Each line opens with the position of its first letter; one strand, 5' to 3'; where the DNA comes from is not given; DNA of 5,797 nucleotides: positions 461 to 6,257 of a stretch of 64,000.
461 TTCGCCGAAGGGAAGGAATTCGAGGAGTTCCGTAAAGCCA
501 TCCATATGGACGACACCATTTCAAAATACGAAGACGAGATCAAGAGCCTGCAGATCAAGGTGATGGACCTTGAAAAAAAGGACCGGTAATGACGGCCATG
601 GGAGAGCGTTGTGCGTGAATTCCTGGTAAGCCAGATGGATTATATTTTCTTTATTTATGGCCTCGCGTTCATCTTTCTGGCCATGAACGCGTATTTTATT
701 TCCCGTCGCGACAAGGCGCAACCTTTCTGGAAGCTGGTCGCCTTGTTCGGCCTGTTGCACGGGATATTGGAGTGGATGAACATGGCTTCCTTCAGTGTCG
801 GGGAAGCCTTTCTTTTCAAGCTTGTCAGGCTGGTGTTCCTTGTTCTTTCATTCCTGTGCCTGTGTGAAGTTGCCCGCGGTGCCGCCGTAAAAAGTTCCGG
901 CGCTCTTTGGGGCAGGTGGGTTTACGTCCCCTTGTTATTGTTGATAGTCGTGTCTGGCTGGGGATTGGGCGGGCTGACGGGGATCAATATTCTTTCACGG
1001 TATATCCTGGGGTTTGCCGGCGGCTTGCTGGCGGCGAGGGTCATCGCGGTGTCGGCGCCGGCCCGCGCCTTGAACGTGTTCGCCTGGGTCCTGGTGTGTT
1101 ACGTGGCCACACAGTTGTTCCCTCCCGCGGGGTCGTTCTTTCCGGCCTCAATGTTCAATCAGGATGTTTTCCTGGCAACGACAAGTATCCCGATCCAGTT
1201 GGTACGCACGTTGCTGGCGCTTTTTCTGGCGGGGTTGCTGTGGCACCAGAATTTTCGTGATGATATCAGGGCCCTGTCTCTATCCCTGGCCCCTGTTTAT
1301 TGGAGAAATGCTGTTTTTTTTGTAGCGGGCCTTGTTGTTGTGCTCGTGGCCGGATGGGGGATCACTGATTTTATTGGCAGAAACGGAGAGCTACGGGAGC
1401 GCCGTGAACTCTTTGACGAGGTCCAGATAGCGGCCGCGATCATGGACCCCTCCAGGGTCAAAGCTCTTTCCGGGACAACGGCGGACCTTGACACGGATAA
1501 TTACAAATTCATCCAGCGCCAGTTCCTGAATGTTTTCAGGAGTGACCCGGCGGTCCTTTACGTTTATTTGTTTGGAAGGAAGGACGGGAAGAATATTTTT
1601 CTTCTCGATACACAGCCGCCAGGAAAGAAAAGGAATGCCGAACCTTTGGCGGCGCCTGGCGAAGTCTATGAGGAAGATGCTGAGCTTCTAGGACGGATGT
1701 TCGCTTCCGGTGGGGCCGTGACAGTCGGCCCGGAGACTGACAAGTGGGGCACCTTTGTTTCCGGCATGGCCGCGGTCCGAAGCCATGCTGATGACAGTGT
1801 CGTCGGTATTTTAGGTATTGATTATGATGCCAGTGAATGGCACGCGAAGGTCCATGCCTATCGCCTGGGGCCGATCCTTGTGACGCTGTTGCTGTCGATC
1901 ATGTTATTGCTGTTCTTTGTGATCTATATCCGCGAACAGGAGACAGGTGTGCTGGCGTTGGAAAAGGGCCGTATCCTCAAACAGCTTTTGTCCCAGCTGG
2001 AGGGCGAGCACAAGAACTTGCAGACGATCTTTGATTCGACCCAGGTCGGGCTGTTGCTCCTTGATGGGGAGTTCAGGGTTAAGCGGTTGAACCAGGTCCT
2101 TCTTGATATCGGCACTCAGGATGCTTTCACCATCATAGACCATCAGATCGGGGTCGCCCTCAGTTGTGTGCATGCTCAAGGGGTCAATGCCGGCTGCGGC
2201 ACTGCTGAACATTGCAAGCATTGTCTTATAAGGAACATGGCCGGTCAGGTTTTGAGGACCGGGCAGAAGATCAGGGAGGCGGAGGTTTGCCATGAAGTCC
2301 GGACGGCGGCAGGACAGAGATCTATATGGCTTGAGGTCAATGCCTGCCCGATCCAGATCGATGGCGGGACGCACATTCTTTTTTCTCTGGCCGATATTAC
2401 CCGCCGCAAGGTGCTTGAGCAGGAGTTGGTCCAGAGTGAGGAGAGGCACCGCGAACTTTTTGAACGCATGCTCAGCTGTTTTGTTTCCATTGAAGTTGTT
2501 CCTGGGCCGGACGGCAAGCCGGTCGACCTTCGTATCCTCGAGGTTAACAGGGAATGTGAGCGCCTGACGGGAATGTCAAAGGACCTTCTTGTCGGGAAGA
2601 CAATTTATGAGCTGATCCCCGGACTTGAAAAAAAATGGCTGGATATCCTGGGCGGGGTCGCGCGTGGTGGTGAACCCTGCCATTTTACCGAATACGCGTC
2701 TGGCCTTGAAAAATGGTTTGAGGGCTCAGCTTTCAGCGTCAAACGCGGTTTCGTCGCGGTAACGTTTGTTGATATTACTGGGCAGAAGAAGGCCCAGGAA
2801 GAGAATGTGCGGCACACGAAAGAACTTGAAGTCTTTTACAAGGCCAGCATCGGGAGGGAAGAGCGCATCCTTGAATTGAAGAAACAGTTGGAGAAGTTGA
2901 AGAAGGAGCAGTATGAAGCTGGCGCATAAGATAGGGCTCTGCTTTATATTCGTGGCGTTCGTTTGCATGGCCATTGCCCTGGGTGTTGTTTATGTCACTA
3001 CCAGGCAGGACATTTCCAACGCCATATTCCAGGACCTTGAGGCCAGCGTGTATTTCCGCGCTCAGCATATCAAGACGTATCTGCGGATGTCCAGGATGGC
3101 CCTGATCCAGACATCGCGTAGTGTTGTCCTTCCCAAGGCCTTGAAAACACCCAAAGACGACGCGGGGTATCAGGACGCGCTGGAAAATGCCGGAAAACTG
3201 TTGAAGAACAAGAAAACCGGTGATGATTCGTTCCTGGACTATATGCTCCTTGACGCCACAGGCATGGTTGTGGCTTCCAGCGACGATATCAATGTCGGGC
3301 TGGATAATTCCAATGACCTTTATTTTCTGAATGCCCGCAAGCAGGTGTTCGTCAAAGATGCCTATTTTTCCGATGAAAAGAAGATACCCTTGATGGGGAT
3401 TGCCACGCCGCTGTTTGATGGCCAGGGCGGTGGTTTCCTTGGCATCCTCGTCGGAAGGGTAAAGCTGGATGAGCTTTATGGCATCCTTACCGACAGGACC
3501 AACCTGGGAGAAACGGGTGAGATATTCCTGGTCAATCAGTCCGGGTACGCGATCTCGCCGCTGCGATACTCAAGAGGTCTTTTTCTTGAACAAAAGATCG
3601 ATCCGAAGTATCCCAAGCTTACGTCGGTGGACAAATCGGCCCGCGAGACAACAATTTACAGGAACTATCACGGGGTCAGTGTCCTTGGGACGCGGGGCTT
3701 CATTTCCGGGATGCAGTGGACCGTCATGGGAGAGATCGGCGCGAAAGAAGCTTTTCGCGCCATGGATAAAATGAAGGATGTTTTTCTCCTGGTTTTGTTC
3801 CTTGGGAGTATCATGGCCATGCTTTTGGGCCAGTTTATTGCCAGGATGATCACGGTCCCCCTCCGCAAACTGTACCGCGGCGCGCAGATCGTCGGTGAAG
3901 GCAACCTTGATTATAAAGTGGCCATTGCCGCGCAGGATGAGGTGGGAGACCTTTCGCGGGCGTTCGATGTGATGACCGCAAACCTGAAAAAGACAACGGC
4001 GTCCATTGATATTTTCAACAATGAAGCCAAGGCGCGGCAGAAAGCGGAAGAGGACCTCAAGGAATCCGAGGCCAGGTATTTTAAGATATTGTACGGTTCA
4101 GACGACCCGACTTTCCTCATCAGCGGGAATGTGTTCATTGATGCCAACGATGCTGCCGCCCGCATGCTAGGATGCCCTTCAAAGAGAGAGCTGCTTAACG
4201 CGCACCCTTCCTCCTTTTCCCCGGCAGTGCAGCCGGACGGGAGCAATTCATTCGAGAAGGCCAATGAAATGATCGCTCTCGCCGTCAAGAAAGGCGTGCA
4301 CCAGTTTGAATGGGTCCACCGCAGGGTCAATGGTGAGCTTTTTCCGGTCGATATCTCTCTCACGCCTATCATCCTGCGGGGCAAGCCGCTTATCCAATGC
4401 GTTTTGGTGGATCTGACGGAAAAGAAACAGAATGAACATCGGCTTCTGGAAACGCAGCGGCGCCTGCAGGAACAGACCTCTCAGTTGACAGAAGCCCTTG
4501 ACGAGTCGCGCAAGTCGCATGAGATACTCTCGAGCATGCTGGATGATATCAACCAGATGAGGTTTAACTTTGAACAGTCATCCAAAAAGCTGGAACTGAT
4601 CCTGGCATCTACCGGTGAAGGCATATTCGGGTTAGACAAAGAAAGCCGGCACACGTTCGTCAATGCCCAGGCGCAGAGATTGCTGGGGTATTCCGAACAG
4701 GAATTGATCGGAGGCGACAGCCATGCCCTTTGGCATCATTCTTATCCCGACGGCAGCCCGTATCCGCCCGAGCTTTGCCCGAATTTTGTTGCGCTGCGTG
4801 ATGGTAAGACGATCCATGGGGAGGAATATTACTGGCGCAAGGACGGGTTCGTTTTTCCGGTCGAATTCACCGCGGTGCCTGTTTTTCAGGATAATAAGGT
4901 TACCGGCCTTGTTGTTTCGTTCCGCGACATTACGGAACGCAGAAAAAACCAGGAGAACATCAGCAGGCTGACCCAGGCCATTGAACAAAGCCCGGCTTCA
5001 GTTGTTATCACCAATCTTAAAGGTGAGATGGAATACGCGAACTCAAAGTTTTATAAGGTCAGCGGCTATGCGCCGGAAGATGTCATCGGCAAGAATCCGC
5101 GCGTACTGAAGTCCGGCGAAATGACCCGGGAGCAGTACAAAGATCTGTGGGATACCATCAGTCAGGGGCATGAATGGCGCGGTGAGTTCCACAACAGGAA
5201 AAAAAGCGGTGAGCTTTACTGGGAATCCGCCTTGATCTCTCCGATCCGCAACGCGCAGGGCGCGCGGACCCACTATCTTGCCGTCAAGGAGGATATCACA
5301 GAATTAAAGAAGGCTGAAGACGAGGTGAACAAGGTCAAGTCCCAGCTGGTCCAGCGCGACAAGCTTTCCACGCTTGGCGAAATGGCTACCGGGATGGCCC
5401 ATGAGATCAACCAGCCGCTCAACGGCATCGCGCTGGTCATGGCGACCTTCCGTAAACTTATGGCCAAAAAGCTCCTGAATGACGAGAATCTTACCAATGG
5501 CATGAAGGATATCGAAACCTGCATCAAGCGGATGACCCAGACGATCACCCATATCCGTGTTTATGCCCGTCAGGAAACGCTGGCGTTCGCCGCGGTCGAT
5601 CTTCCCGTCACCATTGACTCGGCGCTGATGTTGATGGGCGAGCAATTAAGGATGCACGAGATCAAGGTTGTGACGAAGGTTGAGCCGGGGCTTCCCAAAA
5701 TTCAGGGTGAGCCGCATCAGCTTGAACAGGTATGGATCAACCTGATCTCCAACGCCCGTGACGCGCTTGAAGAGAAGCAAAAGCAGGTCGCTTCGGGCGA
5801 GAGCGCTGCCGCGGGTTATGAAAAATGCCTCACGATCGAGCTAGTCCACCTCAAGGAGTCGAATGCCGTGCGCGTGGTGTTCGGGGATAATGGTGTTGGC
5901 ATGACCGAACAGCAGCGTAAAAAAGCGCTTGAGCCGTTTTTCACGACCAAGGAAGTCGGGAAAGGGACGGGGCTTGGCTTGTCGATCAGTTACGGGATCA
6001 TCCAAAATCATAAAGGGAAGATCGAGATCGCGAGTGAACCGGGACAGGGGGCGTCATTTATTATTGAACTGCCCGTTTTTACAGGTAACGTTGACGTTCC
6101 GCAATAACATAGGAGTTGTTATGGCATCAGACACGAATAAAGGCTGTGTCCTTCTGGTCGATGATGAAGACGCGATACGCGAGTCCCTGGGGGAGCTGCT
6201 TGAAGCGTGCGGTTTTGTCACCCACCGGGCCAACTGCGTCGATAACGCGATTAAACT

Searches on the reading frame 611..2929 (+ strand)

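Call 61: search_protein_families(library=pfam, proteins=[window:611-2929:+], max_evalue=0.00001)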
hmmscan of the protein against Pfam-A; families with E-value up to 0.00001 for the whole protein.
window:611-2929:+ (772 aa): 3 families
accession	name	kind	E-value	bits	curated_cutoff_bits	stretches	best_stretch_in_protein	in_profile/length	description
PF08448.16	PAS_4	-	1.2e-10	42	23.1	0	639-726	14-109/110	PAS fold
PF13426.13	PAS_9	-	9e-07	29.6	27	0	639-723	10-102/103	PAS domain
PF00989.32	PAS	-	1.7e-06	28.5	22.6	0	639-671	20-52/113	PAS fold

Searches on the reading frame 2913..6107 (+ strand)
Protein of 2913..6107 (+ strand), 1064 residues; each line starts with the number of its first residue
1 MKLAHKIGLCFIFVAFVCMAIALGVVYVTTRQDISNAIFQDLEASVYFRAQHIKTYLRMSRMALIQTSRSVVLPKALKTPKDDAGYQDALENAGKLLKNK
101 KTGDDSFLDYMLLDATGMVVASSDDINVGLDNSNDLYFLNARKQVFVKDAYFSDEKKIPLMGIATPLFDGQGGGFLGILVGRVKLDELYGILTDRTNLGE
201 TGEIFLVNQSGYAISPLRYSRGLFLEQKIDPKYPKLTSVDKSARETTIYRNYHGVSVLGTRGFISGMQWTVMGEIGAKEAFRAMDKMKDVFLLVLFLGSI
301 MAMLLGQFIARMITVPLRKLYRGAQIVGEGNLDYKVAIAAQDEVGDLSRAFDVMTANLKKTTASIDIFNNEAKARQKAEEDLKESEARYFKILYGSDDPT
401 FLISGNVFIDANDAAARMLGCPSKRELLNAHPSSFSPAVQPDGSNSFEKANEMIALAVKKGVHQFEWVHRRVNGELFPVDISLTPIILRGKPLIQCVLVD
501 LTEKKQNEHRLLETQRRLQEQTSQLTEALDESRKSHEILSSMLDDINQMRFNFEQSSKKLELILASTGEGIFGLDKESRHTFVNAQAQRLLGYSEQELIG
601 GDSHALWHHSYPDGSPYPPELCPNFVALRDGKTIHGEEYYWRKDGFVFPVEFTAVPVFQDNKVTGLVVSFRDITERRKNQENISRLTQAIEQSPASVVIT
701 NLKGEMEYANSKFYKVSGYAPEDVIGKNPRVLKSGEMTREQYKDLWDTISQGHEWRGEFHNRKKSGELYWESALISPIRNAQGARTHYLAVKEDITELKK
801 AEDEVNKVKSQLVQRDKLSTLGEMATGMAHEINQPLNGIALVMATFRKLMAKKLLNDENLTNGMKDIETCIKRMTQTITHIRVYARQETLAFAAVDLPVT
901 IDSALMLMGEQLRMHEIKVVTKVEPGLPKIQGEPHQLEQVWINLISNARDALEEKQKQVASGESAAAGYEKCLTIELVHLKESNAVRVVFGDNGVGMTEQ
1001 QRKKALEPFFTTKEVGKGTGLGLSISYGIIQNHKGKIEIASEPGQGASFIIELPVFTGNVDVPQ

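Call 61: search_protein_families(library=pfam, proteins=[window:2913-6107:+], max_evalue=0.00001)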
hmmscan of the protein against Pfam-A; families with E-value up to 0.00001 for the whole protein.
window:2913-6107:+ (1064 aa): 9 families
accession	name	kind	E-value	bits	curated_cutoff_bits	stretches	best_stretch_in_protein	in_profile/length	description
PF13426.13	PAS_9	-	1.4e-47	160.6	27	3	695-797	2-103/103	PAS domain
PF00989.32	PAS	-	8.7e-31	106.7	22.6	2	686-795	3-113/113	PAS fold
PF08448.16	PAS_4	-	4.5e-27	94.9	23.1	2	565-677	2-109/110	PAS fold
PF02518.31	HATPase_c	-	8e-20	71.8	26.4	1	933-1055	2-109/111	Histidine kinase-, DNA gyrase B-, and HSP90-like ATPase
PF08447.18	PAS_3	-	3.8e-18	66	25.6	1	708-790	3-87/89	PAS fold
PF02743.24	dCache_1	-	1e-16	61.7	45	1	50-271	19-237/240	Cache domain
PF13188.13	PAS_8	-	4.3e-14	52.2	21.8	0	395-428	9-43/65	PAS domain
PF00672.30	HAMP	-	2.2e-12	47.5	25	1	308-359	1-52/53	HAMP domain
PF00512.31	HisKA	-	5.2e-07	30.1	26.9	1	821-888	2-64/66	His Kinase A (phospho-acceptor) domain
